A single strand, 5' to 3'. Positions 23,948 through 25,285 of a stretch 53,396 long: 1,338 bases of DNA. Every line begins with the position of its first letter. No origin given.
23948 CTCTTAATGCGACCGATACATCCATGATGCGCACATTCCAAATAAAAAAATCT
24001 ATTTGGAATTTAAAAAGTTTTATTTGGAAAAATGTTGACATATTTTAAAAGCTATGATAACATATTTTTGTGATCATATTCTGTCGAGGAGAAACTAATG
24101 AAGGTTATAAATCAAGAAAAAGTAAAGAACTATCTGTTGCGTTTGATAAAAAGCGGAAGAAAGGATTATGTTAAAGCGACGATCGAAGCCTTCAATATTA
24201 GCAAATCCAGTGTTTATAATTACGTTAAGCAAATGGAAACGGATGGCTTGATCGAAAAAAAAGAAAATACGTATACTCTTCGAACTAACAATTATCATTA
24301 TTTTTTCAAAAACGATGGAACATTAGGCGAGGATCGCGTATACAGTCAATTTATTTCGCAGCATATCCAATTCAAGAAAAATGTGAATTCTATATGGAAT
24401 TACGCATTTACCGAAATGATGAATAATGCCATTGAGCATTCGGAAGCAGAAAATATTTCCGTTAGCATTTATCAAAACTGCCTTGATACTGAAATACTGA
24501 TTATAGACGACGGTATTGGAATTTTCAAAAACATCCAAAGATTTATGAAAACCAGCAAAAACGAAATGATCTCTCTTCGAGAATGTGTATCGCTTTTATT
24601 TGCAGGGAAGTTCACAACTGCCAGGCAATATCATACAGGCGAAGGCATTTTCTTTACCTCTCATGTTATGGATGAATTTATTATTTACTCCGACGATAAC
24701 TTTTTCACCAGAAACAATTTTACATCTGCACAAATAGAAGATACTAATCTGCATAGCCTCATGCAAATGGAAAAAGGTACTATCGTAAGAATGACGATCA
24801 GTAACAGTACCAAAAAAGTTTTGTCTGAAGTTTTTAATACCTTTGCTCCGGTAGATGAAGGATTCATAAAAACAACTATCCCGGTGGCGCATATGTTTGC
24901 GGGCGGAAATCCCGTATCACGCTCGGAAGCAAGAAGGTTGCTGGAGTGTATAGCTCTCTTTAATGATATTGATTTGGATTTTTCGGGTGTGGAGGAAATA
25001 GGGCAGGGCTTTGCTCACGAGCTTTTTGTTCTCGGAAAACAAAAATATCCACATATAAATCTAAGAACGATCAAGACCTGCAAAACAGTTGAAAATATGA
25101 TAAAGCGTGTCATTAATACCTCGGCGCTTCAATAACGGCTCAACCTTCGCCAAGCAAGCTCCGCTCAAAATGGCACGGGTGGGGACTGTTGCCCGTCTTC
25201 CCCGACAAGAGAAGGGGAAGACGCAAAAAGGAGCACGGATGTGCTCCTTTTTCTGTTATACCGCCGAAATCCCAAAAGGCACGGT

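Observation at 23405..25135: Low-GC island carrying an orphan wHTH / GHKL ATPase / STAS-like fusion gene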

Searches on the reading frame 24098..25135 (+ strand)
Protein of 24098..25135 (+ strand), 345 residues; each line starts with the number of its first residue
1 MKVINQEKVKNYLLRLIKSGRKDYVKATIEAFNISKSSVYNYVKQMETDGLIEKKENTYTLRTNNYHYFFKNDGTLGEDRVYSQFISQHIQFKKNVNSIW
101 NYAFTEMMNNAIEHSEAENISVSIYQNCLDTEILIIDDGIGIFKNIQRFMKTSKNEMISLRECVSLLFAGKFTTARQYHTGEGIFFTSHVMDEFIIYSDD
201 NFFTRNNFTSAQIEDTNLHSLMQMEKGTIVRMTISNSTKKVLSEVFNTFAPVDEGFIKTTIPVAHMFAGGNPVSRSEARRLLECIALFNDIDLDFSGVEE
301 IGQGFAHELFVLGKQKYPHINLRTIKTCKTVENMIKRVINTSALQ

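Call 3: search_protein_families(library=pfam, proteins=[window:24098-25135:+], max_evalue=0.1)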
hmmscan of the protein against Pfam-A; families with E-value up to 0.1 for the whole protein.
window:24098-25135:+ (345 aa): 19 families
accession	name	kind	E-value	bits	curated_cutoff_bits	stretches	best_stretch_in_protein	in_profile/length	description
PF14213.11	DUF4325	-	1.9e-06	27.9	23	1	278-319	2-47/64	STAS-like domain of unknown function (DUF4325)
PF02518.31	HATPase_c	-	1.1e-05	26.3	26.4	1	103-184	9-73/111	Histidine kinase-, DNA gyrase B-, and HSP90-like ATPase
PF10007.15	DUF2250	-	1.6e-05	25.3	24.4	1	2-59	2-59/93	Uncharacterized protein conserved in archaea (DUF2250)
PF13581.12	HATPase_c_2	-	2.8e-05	24.6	27.4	1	91-196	23-114/127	Histidine kinase-like ATPase domain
PF01978.25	TrmB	-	0.00065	19.9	25.6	1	25-60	25-60/68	Sugar-specific transcriptional regulator TrmB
PF21100.3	MCM_C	-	0.00088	19.5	27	1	14-59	11-61/64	MCM protein C-terminal winged helix-turn-helix domain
PF13589.12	HATPase_c_3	-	0.0016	18.9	25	1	101-154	4-58/137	Histidine kinase-, DNA gyrase B-, and HSP90-like ATPase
PF03551.20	PadR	-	0.0054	17.1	27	1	26-64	20-61/75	Transcriptional regulator PadR-like family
PF13518.12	HTH_28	-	0.013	16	25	1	25-51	15-41/52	Helix-turn-helix domain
PF12802.13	MarR_2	-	0.014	15.9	27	1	23-57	21-55/61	MarR family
PF13412.12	HTH_24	-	0.016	15.2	21.9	1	30-53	25-48/48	Winged helix-turn-helix DNA-binding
PF01047.28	MarR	-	0.017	15.5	24.6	0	30-58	25-53/59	MarR family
PF09339.16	HTH_IclR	-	0.018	15.3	22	0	15-54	10-50/52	IclR helix-turn-helix domain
PF14947.12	HTH_45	-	0.042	14.3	25.5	0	30-61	27-58/77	Winged helix-turn-helix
PF02796.21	HTH_7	-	0.055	14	23.8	0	11-42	12-41/45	Helix-turn-helix domain of resolvase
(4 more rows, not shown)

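Call 4: search_protein_families(library=padloc, proteins=[window:24098-25135:+], max_evalue=1)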
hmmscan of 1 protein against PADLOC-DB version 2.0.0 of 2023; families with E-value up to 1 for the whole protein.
window:24098-25135:+ (345 aa): 8 families
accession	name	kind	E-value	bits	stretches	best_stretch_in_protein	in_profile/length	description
PDLC01866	CARF3--CARF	-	0.00023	19.2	1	7-58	138-189/207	-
PDLC01849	CARF3--CARF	-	0.00082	17.1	1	8-60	138-189/197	-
PDLC01848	CARF3--CARF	-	0.0011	16.7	1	7-58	136-184/197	-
PDLC01044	Csa3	-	0.0015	16.5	1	25-60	152-185/194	Type I-A associated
PDLC01438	Csa3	-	0.0036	15.4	1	14-159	154-281/305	"CAS-I,CAS-II,CAS-III,CAS-IV,CAS-V,CAS-VI; associated_signaling"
PDLC01858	CARF3--CARF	-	0.0055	14.6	1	12-64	148-199/204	-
PDLC03546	HNH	-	0.17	8.8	1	4-105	157-252/282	Type II restriction enzyme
PDLC01268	CasR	-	0.19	9.7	1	13-59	129-174/179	"CAS-I,CAS-II,CAS-III,CAS-IV,CAS-V,CAS-VI; associated_signaling"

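Call 5: search_protein_families(library=ncbifam, proteins=[window:24098-25135:+], max_evalue=1)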
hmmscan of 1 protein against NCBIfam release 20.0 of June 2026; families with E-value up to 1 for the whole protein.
window:24098-25135:+ (345 aa): 15 families
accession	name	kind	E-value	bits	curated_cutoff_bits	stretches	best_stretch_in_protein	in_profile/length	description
NF008184.0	PRK10935.1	equivalog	0.00019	20.2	553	1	106-145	478-518/565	nitrate/nitrite two-component system sensor histidine kinase NarQ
NF052531.1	Strep_LiaS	equivalog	0.00062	19.1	450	1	103-144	244-285/328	envelope stress sensor histidine kinase LiaS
NF007896.0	PRK10600.1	equivalog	0.0012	17.6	578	1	106-148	505-547/598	nitrate/nitrite two-component system sensor histidine kinase NarX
NF040939.2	trans_reg_lrs14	equivalog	0.0029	17.6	90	1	11-71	25-86/103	Lrs14 family HTH-type transcriptional regulator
NF049902.1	FTL_1293_fam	exception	0.006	16.7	170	1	9-68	11-69/150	FTL_1293 family small RNA FtrC-regulated protein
NF008649.0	PRK11644.1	equivalog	0.011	14.5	408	1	105-166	418-475/499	signal transduction histidine-protein kinase/phosphatase UhpB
TIGR02702.1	SufR_cyano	equivalog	0.012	15.3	178.8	1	13-75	7-69/208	iron-sulfur cluster biosynthesis transcriptional regulator SufR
NF053755.1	MsvR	equivalog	0.013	15.2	220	1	6-112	11-115/236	transcriptional factor MsvR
NF053610.1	Sso10a_fam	subfamily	0.017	15.1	60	1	32-61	27-56/64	Sso10a family chromatin protein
TIGR02966.1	phoR_proteo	equivalog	0.02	13.9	334.2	1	102-144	232-275/333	phosphate regulon sensor histidine kinase PhoR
NF040691.1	MtrAB_MtrB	equivalog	0.021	13.8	450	1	107-143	395-431/507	MtrAB system histidine kinase MtrB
NF053606.1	Sta1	subfamily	0.035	14.2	80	1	13-72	26-85/100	Sta1 family transcriptional regulator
TIGR02776.1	NHEJ_ligase_prk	equivalog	0.04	12.7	373.2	0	8-58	110-162/587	DNA ligase D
NF033792.0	ActS_PrrB_HisK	equivalog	0.14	11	350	1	97-146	309-357/423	ActS/PrrB/RegB family redox-sensitive histidine kinase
TIGR01884.1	cas_HTH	subfamily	0.95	8.8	60.2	1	13-56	147-190/202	CRISPR-associated CARF protein Csa3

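Call 6: find_homologous_proteins(query=window:24098-25135:+, max_evalue=0.001)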
Query window:24098-25135:+ (345 aa): 3005 proteins with E <= 0.001 among 3724 candidates; the best 120 are listed.
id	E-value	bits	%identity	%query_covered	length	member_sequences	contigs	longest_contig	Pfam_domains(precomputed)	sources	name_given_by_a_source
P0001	2.8e-225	765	100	100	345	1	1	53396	PF14213.12,PF02518.32,PF10007.16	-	-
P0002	7.8e-205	697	90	100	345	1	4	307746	PF14213.12,PF02518.32,PF10007.16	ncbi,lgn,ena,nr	ncbi:MAG: DUF2250 domain-containing protein [Clostridia bacterium]|nr:DUF2250 domain-containing prot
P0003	8.6e-205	697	90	100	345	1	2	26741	PF14213.12,PF02518.32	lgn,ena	-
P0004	4.7e-199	678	87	100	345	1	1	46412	PF14213.12,PF02518.32,PF10007.16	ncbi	-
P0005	8.1e-199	678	87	100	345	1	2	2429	PF14213.12,PF02518.32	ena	-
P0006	1.2e-196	670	86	100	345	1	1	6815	PF14213.12,PF13581.13,PF02518.32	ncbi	-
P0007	2.1e-196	670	86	100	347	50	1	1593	PF14213.12,PF02518.32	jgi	jgi:anti-sigma regulatory factor (Ser/Thr protein kinase)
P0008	2.4e-196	670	85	100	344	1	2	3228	PF14213.12,PF13581.13,PF02518.32,PF10007.16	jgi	-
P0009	2.7e-196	669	85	100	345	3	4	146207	PF14213.12,PF10007.16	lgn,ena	-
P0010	6.4e-196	668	85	100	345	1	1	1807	PF14213.12,PF13581.13,PF02518.32,PF10007.16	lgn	-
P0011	3.7e-195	666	87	100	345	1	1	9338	PF14213.12,PF02518.32,PF10007.16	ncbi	-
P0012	3.9e-195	666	85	100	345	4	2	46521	PF14213.12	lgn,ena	-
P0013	7.9e-195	665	84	100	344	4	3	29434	PF14213.12,PF13581.13,PF02518.32,PF10007.16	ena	-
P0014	1.1e-194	664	84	100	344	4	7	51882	PF14213.12,PF10007.16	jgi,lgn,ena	-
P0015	1.1e-194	664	85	100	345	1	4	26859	PF14213.12,PF02518.32,PF10007.16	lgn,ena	-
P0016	1.9e-194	663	85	99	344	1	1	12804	PF14213.12,PF10007.16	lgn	-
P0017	2.7e-194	663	83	100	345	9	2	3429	PF14213.12,PF10007.16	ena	-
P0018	8.9e-194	661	84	100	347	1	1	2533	PF14213.12,PF02518.32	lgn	-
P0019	1.1e-193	661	85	100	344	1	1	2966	PF14213.12,PF02518.32,PF10007.16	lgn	-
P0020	1.3e-193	661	85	100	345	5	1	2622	PF14213.12,PF10007.16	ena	-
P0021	1.5e-193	660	84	100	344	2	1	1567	PF14213.12,PF13581.13,PF02518.32,PF10007.16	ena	-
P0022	1.8e-193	660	84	100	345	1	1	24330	PF14213.12,PF13581.13,PF02518.32,PF10007.16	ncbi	-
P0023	1.8e-193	660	85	100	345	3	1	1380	PF14213.12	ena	-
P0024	3.1e-193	659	84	100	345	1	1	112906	PF14213.12,PF10007.16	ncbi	-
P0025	3.3e-193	659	84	100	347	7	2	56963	PF14213.12,PF02518.32,PF10007.16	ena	-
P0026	5.5e-193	658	85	100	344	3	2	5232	PF14213.12,PF02518.32,PF10007.16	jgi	-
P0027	1.3e-192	657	83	100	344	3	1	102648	PF14213.12,PF02518.32,PF10007.16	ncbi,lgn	-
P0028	1.4e-192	657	84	100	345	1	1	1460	PF14213.12,PF02518.32,PF10007.16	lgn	-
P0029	1.9e-192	657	83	100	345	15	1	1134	PF14213.12,PF02518.32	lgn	-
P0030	5.1e-192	655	81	100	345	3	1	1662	PF14213.12,PF13581.13,PF02518.32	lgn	-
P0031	8.0e-192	655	82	100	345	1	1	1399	PF14213.12,PF13581.13,PF02518.32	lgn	-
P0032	1.2e-191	654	83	100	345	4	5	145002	PF14213.12,PF02518.32,PF10007.16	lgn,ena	-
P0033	8.5e-191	651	83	100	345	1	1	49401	PF14213.12,PF02518.32,PF10007.16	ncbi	-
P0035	1.5e-190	651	84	99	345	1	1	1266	PF14213.12,PF13581.13,PF02518.32,PF10007.16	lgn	-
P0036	1.7e-190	650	84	99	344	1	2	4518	PF14213.12,PF02518.32,PF10007.16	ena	-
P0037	1.9e-190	650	83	100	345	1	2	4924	PF14213.12,PF10007.16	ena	-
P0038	2.3e-190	650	83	100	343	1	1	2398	PF14213.12,PF10007.16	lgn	-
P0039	3.6e-190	649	84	100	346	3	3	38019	PF14213.12,PF10007.16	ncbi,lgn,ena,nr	ncbi:MAG: DUF2250 domain-containing protein [Clostridia bacterium]|nr:DUF2250 domain-containing prot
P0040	4.7e-190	649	85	100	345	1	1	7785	PF14213.12,PF02518.32,PF10007.16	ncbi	-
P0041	6.5e-190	648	83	100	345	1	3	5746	PF14213.12,PF02518.32,PF10007.16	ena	-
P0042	3.6e-189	646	85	100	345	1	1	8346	PF14213.12,PF02518.32,PF10007.16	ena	-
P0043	4.1e-189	646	84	100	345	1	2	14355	PF14213.12,PF13581.13,PF02518.32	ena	-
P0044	4.8e-189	646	82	100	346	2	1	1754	PF14213.12,PF02518.32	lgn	-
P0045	4.9e-189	646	82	100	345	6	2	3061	PF14213.12,PF02518.32,PF10007.16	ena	-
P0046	5.1e-189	645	84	100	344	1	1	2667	PF14213.12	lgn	-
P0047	1.4e-188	644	83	100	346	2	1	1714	PF14213.12,PF02518.32,PF10007.16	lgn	-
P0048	1.4e-188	644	83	100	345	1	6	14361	PF14213.12,PF13581.13,PF02518.32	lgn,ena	-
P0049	1.9e-188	644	84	100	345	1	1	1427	PF14213.12,PF02518.32,PF10007.16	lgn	-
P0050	2.7e-188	643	81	100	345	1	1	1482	PF14213.12,PF13581.13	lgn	-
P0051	3.3e-188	643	83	100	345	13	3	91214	PF14213.12,PF02518.32,PF10007.16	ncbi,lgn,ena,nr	ncbi:MAG: DUF2250 domain-containing protein [Clostridia bacterium]|nr:DUF2250 domain-containing prot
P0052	8.0e-188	642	83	100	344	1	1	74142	PF14213.12,PF10007.16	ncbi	-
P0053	8.4e-188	641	83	100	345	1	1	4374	PF14213.12,PF13581.13,PF02518.32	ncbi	-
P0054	9.8e-188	641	84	100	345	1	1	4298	PF14213.12,PF02518.32,PF10007.16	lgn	-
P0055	1.2e-187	641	84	99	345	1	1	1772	PF14213.12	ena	-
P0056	1.2e-187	641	81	100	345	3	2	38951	PF14213.12,PF13581.13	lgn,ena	-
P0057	1.3e-187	641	83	100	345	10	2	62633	PF14213.12,PF02518.32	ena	-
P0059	1.9e-186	637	81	99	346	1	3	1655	PF14213.12,PF13581.13,PF02518.32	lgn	-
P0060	6.9e-186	635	81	99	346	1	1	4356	PF14213.12,PF13581.13,PF02518.32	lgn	-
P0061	1.5e-185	634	82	100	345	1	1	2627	PF14213.12,PF13581.13,PF02518.32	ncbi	-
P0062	4.7e-185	632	81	100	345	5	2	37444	PF14213.12,PF13581.13,PF02518.32,PF10007.16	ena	-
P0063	5.6e-185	632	81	100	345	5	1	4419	PF14213.12,PF02518.32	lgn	-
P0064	8.6e-185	632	81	100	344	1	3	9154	PF14213.12,PF13581.13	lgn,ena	-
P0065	8.8e-185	632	82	100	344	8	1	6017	PF14213.12,PF02518.32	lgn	-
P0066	1.8e-184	630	80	100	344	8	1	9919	PF14213.12,PF13581.13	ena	-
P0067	3.3e-184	630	81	100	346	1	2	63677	PF14213.12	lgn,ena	-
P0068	3.4e-184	630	81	100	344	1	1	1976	PF14213.12,PF10007.16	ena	-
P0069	7.9e-184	628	81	100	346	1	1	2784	PF14213.12,PF13581.13,PF02518.32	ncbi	-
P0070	8.9e-184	628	80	100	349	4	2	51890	PF14213.12,PF13581.13,PF02518.32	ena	-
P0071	1.1e-183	628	81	100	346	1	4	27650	PF14213.12,PF13581.13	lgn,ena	-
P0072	1.4e-183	628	81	100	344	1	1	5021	PF14213.12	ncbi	-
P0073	1.7e-183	627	82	100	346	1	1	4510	PF14213.12,PF02518.32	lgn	-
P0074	1.7e-183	627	81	100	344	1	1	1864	PF14213.12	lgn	-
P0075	1.9e-183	627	79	100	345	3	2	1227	PF14213.12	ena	-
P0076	3.1e-183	626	78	99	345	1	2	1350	PF14213.12,PF02518.32,PF10007.16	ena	-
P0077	1.9e-182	624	79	100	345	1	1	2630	PF14213.12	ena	-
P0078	2.5e-182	623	79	100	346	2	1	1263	PF14213.12,PF02518.32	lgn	-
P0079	3.5e-181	620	81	100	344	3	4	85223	PF14213.12,PF02518.32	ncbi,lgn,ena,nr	ncbi:MAG: DUF4325 domain-containing protein [Clostridia bacterium]|nr:DUF4325 domain-containing prot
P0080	1.1e-180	618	81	99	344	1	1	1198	PF14213.12,PF02518.32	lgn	-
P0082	2.0e-180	617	78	100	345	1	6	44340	PF14213.12,PF10007.16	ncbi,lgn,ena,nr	ncbi:MAG: DUF2250 domain-containing protein [Clostridia bacterium]|nr:DUF2250 domain-containing prot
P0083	2.1e-180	617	77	100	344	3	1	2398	PF14213.12,PF13581.13,PF02518.32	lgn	-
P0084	4.7e-180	616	78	100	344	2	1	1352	PF14213.12,PF02518.32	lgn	-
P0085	4.0e-179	613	77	100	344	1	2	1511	PF14213.12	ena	-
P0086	2.9e-178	610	84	93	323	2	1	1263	PF14213.12,PF13581.13,PF02518.32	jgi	-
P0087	4.4e-175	600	77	99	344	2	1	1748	PF14213.12,PF13581.13,PF02518.32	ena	-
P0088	1.7e-173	594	76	100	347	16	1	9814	PF14213.12,PF13581.13,PF02518.32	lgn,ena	-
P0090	3.9e-166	570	78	92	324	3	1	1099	PF14213.12,PF02518.32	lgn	-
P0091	8.8e-166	569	85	85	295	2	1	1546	PF14213.12,PF02518.32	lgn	-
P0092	4.5e-165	567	82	89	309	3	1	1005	PF14213.12,PF02518.32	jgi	jgi:anti-sigma regulatory factor (Ser/Thr protein kinase)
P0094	7.1e-131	454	84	69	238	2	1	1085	PF14213.12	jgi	-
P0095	4.6e-126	439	82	69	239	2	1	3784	PF14213.12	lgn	-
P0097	6.0e-110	386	54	99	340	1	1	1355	PF14213.12,PF13581.13,PF02518.32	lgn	-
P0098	5.1e-109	383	54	99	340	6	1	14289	PF14213.12,PF13581.13,PF02518.32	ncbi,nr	ncbi:MAG: DUF4325 domain-containing protein [Clostridia bacterium]|nr:DUF4325 domain-containing prot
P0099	5.3e-109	383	54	97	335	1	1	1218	PF14213.12,PF02518.32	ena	-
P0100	7.1e-109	382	55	98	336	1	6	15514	PF14213.12,PF13581.13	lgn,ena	-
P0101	9.7e-109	382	54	97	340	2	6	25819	PF14213.12,PF13581.13,PF02518.32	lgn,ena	-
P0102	1.8e-108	381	53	99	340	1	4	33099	PF14213.12,PF13581.13,PF02518.32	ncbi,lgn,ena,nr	ncbi:MAG: DUF4325 domain-containing protein [Clostridia bacterium]|nr:DUF4325 domain-containing prot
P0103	2.0e-108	381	53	99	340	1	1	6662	PF14213.12,PF13581.13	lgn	-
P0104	3.4e-108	380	52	99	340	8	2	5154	PF14213.12,PF13581.13,PF02518.32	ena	-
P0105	3.9e-108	380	53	99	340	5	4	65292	PF14213.12,PF13581.13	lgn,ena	-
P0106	1.1e-107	378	53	99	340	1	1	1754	PF14213.12,PF13581.13,PF02518.32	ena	-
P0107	1.2e-107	378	53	99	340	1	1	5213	PF14213.12,PF13581.13,PF02518.32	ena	-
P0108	2.9e-107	377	53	98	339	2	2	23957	PF14213.12,PF13581.13,PF02518.32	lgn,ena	-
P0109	4.2e-107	376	54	98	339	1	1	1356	PF14213.12,PF13581.13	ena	-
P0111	7.8e-107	375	54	99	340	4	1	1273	PF14213.12,PF13581.13,PF02518.32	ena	-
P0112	1.2e-106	375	86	57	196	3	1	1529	PF14213.12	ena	-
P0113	1.5e-106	374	53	98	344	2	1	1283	PF14213.12,PF13581.13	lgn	-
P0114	1.8e-106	374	53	99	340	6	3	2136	PF14213.12,PF13581.13,PF02518.32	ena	-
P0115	2.0e-106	374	52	99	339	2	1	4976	PF14213.12,PF13581.13,PF02518.32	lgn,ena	-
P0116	5.4e-106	373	54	98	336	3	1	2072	PF14213.12,PF02518.32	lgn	-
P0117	9.7e-106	372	52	99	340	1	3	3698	PF14213.12,PF13581.13,PF02518.32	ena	-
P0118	1.5e-105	371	53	99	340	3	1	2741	PF14213.12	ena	-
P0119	2.1e-105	371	51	99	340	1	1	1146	PF14213.12,PF13581.13,PF02518.32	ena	-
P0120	4.0e-105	370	52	99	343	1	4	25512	PF14213.12,PF02518.32,PF08220.19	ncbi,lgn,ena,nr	ncbi:MAG: DUF4325 domain-containing protein [Clostridia bacterium]|nr:DUF4325 domain-containing prot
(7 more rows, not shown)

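Call 7: search_solved_structures(query=window:24098-25135:+, max_evalue=1, show_alignments=2)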
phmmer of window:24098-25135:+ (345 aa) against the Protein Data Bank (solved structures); distinct sequences matched with E-value up to 1: 4.
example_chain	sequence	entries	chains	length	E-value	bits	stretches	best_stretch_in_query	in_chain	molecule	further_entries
8pqm_A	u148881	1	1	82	0.19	14.4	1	7-59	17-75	FadR family transcriptional regulator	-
3zxq_A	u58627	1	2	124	0.48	13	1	104-147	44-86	HYPOXIA SENSOR HISTIDINE KINASE RESPONSE REGULATOR DOST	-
2a3v_A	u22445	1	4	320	0.83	12.3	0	278-322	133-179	site-specific recombinase IntI4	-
3ehg_A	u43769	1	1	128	0.83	12.3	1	98-162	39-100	Sensor kinase (YocF protein)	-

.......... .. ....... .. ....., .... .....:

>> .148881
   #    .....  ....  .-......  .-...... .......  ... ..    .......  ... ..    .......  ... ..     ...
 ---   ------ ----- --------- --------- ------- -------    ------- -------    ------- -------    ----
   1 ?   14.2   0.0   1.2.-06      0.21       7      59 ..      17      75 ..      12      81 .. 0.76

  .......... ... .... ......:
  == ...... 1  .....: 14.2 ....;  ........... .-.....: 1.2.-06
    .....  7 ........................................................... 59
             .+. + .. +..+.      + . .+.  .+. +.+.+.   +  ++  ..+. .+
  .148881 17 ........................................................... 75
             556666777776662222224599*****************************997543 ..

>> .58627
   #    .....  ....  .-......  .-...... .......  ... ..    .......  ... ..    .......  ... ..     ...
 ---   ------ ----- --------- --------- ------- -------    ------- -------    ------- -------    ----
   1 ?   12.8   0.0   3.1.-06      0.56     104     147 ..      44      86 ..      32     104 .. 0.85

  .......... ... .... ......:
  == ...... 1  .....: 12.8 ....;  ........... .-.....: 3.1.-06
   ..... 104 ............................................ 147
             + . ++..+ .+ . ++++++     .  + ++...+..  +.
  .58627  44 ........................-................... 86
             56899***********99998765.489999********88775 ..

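Call 8: find_encoding_contigs(protein=P0002, flank=8000, max_places=4)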
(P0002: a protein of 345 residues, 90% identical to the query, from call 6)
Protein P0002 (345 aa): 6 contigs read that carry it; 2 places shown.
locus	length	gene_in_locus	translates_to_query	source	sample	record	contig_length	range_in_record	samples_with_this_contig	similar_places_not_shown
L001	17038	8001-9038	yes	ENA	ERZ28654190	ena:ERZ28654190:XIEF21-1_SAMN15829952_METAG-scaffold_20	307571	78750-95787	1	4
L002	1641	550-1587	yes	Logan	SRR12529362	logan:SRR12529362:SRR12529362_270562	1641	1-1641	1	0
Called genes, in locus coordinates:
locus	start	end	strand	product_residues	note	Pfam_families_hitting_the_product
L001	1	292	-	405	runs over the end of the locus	PF07221:GlcNAc_2-epim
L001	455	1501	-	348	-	PF01757:Acyl_transf_3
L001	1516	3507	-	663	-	PF00933:Glyco_hydro_3, PF01915:Glyco_hydro_3_C, PF14310:Fn3-like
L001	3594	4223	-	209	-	-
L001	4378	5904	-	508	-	PF12450:vWF_A, PF00092:VWA, PF13768:VWA_3, PF13519:VWA_2, PF12034:YfbK_C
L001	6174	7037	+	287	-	PF01261:AP_endonuc_2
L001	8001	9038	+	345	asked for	PF10007:DUF2250 (weak), PF02518:HATPase_c (weak), PF14213:DUF4325 (weak)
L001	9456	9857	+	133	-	-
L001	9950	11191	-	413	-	PF22422:MGH1-like_GH, PF17389:Bac_rhamnosid6H, PF03200:Glyco_hydro_63, PF01204:Trehalase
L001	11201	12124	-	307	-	PF00892:EamA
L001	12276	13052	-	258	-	PF21621:MPI_cupin_dom (weak), PF02311:AraC_binding, PF07883:Cupin_2, PF12833:HTH_18, PF00165:HTH_AraC (weak)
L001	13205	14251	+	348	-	PF14607:GxDLY, PF14606:Lipase_GDSL_3, PF13472:Lipase_GDSL_2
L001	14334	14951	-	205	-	-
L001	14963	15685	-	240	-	-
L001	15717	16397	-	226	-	-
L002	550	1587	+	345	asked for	PF10007:DUF2250 (weak), PF02518:HATPase_c (weak), PF14213:DUF4325 (weak)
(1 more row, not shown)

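Call 9: find_encoding_contigs(protein=P0009, flank=8000, max_places=4)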
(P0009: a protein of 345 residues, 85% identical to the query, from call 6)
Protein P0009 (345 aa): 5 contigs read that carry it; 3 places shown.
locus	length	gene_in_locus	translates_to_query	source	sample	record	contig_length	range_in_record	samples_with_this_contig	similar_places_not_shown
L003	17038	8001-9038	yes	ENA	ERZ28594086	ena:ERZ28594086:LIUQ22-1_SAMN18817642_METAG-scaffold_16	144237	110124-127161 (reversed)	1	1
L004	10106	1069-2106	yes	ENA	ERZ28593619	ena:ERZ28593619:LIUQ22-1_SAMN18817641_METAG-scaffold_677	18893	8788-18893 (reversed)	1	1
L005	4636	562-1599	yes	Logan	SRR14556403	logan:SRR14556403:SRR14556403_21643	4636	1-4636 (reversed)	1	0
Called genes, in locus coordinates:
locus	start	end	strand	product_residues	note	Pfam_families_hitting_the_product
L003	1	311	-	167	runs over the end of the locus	-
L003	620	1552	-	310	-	PF13102:Phage_int_SAM_5 (weak), PF14659:Phage_int_SAM_3, PF00589:Phage_integrase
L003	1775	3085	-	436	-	PF01120:Alpha_L_fucos, PF14871:GHL6 (weak)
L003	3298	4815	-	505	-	-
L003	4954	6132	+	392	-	PF00149:Metallophos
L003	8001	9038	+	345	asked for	PF10007:DUF2250 (weak), PF14213:DUF4325 (faint)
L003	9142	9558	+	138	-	PF06713:bPH_4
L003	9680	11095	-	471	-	-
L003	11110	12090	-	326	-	-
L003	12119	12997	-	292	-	PF00701:DHDPS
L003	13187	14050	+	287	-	PF07883:Cupin_2 (weak), PF00165:HTH_AraC (faint), PF12833:HTH_18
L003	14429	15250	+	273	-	PF09515:Thia_YuaJ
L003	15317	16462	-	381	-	-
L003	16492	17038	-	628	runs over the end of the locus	PF17231:DUF5305 (faint)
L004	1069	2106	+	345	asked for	PF10007:DUF2250 (weak), PF14213:DUF4325 (faint)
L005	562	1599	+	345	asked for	PF10007:DUF2250 (weak), PF14213:DUF4325 (faint)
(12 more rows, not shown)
